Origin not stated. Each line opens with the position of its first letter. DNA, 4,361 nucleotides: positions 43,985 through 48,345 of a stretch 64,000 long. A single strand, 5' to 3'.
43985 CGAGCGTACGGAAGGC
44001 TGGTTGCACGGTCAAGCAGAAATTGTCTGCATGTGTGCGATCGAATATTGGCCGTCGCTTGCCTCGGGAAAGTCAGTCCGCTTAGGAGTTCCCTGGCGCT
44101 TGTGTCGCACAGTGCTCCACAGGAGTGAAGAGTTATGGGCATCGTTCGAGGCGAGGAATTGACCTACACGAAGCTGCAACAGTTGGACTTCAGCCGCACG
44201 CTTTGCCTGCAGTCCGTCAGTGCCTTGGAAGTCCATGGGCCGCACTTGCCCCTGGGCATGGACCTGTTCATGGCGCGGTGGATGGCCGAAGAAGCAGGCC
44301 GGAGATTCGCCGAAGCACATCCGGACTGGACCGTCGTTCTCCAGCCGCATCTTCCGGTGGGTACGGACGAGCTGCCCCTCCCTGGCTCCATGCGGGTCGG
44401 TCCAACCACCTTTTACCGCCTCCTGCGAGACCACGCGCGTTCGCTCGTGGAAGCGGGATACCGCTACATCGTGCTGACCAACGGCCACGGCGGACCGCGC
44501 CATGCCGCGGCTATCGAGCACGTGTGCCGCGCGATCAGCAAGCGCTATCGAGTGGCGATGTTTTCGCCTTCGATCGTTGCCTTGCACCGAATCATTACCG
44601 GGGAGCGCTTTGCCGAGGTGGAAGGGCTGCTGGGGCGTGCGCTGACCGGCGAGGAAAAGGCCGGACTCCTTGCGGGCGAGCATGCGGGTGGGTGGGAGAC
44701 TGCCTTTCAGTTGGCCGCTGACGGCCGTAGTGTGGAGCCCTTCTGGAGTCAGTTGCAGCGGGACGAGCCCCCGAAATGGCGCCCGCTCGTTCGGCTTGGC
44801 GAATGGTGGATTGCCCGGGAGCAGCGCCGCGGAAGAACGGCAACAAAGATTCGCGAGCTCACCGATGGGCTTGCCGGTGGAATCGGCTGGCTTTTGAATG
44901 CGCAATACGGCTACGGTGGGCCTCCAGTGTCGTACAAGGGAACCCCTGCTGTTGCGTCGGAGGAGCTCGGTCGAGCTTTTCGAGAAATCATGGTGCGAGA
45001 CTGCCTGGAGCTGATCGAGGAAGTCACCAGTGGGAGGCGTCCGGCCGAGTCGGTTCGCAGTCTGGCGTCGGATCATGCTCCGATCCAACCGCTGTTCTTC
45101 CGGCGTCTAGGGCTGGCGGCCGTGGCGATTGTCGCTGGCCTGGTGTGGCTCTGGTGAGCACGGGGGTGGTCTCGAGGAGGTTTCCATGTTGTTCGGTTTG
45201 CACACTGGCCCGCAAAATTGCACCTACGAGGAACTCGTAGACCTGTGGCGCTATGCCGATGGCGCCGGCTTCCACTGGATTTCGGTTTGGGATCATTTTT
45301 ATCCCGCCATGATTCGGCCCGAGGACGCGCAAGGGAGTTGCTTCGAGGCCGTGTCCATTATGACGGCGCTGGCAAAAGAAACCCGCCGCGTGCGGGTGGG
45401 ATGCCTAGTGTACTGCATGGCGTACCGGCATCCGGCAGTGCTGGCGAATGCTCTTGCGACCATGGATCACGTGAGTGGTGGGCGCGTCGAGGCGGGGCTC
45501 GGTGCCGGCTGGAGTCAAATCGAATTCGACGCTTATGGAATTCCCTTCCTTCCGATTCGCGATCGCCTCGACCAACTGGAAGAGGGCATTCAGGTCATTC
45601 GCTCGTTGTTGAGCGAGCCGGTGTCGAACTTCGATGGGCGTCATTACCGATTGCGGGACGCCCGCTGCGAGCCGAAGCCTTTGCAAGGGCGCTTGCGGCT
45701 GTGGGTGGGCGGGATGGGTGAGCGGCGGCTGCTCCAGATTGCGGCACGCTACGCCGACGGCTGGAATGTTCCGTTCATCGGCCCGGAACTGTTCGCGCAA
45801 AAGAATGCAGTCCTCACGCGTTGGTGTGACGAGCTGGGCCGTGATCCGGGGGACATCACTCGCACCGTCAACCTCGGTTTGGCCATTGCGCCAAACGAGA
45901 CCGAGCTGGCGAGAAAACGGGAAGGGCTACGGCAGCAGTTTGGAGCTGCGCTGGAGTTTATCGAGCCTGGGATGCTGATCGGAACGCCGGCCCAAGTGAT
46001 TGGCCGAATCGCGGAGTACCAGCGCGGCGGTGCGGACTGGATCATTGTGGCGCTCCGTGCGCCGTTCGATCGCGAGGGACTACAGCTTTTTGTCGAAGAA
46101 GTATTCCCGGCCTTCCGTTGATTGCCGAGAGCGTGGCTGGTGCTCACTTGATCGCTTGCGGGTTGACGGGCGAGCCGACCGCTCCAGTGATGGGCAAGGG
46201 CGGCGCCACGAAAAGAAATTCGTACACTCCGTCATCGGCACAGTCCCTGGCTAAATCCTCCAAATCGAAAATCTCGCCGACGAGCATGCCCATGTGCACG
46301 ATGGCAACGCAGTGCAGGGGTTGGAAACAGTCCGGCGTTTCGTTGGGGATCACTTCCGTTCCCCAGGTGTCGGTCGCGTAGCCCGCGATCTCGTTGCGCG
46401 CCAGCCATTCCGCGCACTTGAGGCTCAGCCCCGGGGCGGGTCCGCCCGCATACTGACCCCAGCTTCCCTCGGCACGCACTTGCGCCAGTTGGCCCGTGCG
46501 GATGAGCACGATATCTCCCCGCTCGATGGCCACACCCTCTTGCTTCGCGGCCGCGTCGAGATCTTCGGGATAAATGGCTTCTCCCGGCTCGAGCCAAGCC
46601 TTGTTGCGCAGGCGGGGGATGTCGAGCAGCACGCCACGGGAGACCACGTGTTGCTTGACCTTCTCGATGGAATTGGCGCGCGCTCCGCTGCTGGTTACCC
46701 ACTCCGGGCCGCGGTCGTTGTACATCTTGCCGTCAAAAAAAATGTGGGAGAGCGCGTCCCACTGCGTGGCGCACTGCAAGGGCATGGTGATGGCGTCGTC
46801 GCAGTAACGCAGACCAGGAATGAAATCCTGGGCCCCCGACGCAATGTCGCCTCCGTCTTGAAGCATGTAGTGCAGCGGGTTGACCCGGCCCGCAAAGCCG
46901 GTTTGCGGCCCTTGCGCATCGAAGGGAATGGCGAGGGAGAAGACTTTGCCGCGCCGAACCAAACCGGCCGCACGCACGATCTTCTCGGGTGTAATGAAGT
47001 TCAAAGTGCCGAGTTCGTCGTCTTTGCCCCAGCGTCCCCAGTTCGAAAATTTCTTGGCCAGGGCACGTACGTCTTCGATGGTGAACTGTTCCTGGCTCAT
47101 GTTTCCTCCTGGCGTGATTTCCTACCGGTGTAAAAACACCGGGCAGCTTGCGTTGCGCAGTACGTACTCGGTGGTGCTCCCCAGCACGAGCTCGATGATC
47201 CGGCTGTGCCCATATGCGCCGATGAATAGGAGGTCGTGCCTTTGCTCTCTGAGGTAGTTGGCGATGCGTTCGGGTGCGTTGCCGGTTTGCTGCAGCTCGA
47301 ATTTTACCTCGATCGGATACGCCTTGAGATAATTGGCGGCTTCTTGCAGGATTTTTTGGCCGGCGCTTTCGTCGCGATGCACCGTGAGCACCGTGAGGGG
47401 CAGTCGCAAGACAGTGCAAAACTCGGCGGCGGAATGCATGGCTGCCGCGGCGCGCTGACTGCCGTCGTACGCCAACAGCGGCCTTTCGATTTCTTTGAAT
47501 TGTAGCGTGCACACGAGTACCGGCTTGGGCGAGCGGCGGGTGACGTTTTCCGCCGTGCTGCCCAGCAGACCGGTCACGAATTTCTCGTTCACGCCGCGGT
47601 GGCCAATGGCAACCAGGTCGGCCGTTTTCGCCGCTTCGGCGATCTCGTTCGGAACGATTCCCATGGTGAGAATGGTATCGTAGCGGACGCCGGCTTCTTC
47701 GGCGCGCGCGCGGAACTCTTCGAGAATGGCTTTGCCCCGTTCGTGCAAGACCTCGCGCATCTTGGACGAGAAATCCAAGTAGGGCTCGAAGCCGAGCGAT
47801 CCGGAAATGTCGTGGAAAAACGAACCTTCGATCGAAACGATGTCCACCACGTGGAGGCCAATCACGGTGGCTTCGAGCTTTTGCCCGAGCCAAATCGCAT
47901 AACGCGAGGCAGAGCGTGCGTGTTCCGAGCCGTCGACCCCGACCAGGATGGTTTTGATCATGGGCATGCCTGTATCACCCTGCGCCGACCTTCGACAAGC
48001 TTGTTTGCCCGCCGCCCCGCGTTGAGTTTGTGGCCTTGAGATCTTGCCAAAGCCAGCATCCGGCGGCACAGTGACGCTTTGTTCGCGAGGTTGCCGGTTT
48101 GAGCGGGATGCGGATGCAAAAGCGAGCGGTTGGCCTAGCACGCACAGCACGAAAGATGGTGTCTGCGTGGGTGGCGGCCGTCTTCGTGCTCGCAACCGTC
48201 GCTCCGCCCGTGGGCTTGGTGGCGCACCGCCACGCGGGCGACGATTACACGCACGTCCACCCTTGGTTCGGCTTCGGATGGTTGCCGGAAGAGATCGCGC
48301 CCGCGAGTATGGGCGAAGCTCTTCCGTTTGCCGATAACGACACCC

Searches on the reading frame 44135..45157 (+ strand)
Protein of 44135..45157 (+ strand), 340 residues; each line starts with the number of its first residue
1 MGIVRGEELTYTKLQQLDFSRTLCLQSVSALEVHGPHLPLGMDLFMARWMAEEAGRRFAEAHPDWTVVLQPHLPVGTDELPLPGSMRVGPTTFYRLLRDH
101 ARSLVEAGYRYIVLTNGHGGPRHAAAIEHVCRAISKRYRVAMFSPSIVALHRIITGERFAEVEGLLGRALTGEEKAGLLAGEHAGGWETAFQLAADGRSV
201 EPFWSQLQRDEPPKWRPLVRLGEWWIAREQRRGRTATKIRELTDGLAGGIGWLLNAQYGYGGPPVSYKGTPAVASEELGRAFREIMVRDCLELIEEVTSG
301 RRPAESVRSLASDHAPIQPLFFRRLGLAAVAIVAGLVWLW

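Call 95: search_protein_families(library=pfam, proteins=[window:44135-45157:+], max_evalue=0.00001)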
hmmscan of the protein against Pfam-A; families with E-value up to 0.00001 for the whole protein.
window:44135-45157:+ (340 aa): 1 family
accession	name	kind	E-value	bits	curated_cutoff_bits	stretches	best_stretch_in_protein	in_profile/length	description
PF02633.19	Creatininase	-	6.5e-36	124.4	31.3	1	7-294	1-238/238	Creatinine amidohydrolase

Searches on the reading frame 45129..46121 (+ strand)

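Call 95: search_protein_families(library=pfam, proteins=[window:45129-46121:+], max_evalue=0.00001)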
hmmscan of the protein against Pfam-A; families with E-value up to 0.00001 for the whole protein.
window:45129-46121:+ (330 aa): 1 family
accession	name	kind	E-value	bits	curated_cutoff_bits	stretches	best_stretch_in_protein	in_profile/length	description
PF00296.26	Bac_luciferase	-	3.6e-50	171.5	27.9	1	29-302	18-312/314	Luciferase-like monooxygenase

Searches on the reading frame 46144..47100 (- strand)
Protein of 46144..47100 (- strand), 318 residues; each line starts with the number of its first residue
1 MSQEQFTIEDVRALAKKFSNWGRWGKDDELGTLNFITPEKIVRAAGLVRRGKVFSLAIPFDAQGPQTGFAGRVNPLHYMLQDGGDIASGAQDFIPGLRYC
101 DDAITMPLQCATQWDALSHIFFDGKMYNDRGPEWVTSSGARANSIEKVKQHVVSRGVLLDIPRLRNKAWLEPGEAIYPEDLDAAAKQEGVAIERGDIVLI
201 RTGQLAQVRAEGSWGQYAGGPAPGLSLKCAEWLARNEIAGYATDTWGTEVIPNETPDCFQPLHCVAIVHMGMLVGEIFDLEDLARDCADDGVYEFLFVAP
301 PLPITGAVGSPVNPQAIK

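Call 95: search_protein_families(library=pfam, proteins=[window:46144-47100:-], max_evalue=0.00001)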
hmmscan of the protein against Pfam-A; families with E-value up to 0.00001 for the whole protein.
window:46144-47100:- (318 aa): 1 family
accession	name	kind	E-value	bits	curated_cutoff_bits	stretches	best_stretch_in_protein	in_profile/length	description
PF04199.19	Cyclase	-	1.4e-23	84.1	23.1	1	98-249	19-141/142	Putative cyclase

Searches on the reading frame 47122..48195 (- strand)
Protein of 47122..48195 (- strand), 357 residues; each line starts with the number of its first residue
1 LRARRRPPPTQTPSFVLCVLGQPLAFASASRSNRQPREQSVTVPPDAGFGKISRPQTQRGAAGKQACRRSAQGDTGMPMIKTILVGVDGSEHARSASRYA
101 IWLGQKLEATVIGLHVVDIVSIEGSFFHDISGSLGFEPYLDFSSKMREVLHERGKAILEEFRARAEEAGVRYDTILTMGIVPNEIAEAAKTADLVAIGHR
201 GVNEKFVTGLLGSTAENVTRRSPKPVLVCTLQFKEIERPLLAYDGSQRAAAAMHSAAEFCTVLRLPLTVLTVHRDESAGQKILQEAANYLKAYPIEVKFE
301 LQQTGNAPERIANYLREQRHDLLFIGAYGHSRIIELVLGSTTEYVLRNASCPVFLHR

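Call 95: search_protein_families(library=pfam, proteins=[window:47122-48195:-], max_evalue=0.00001)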
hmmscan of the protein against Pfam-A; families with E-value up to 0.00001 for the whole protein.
window:47122-48195:- (357 aa): 1 family
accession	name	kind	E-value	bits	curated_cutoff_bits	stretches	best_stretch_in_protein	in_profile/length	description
PF00582.32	Usp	-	7.1e-40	137.3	24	2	79-229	1-140/141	Universal stress protein family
